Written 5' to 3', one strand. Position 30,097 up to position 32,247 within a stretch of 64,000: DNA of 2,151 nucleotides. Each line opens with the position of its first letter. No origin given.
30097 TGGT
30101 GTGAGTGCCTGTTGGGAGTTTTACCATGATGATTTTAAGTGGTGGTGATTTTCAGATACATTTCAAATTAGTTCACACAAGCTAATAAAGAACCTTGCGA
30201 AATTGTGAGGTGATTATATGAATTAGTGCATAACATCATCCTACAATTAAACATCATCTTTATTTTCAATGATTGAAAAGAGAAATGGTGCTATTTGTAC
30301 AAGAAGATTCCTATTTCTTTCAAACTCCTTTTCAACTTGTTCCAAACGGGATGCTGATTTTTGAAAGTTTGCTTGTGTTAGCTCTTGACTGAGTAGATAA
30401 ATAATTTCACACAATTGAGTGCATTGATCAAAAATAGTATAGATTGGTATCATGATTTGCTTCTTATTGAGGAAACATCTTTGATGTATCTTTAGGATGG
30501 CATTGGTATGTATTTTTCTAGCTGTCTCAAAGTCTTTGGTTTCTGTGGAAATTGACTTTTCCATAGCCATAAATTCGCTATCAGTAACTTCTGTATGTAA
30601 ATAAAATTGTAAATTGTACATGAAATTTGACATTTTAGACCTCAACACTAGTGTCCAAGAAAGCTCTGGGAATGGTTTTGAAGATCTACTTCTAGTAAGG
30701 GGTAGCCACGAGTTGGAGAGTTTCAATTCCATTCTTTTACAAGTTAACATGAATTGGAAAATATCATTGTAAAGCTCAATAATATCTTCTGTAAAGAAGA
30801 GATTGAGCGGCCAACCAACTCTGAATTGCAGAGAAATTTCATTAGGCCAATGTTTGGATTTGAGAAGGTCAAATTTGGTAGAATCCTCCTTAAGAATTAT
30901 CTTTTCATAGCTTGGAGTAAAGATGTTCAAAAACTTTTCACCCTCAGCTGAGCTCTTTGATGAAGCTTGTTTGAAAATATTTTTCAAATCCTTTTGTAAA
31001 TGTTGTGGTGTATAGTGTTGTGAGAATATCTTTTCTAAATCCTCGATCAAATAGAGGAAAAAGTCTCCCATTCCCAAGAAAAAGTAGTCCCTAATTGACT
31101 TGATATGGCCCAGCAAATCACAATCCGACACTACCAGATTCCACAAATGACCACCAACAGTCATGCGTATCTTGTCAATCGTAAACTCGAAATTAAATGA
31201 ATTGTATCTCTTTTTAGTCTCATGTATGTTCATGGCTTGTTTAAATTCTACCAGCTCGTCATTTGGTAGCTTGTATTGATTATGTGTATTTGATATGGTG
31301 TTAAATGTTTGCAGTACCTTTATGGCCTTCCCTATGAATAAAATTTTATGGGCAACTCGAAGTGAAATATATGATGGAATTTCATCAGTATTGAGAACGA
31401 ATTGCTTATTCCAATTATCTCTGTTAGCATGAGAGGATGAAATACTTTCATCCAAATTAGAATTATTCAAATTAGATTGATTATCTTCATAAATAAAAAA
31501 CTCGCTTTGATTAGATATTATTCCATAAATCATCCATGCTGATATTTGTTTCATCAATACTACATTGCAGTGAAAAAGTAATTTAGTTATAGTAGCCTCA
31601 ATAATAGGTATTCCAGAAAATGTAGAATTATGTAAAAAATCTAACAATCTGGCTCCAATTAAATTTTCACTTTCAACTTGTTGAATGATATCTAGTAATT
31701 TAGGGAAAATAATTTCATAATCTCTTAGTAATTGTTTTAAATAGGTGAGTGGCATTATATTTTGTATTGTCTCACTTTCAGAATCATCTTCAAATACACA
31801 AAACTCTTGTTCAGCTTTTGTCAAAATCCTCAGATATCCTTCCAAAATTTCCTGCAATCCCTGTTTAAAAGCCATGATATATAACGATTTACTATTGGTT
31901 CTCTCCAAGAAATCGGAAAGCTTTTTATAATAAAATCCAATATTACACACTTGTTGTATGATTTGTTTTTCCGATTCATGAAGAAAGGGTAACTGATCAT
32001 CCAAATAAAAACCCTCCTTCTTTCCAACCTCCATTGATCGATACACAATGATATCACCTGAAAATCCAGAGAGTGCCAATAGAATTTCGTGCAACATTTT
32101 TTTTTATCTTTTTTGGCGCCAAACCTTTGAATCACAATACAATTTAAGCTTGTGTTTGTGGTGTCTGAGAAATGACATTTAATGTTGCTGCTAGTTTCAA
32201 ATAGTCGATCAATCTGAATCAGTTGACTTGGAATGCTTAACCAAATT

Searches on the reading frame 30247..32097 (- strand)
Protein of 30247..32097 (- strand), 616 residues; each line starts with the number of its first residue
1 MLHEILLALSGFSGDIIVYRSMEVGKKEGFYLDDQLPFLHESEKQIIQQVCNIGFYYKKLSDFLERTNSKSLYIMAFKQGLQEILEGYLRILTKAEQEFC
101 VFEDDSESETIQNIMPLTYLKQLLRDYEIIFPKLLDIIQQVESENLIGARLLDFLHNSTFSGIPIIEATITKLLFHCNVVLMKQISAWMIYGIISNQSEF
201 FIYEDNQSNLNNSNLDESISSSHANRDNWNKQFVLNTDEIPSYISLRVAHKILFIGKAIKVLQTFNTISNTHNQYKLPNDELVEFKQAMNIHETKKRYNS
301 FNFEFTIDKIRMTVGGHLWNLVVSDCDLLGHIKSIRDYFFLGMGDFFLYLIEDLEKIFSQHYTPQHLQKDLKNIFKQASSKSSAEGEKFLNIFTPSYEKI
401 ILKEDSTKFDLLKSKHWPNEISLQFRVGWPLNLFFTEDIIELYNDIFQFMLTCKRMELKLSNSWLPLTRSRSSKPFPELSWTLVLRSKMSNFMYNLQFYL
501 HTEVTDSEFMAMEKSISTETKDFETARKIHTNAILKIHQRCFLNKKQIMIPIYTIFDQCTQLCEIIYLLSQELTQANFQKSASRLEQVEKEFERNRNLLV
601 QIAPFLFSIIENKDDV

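Call 15: search_protein_families(library=pfam, max_evalue=0.00001, proteins=[window:30247-32097:-])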
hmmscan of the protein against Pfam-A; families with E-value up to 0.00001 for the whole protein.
window:30247-32097:- (616 aa): 2 families
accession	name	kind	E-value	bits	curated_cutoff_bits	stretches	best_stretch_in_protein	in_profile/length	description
PF17681.6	GCP_N_terminal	-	2.4e-51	175.5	29.4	1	2-323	1-295/297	Gamma tubulin complex component N-terminal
PF04130.18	GCP_C_terminal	-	2.1e-41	142.8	25.8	1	328-602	1-283/309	Gamma tubulin complex component C-terminal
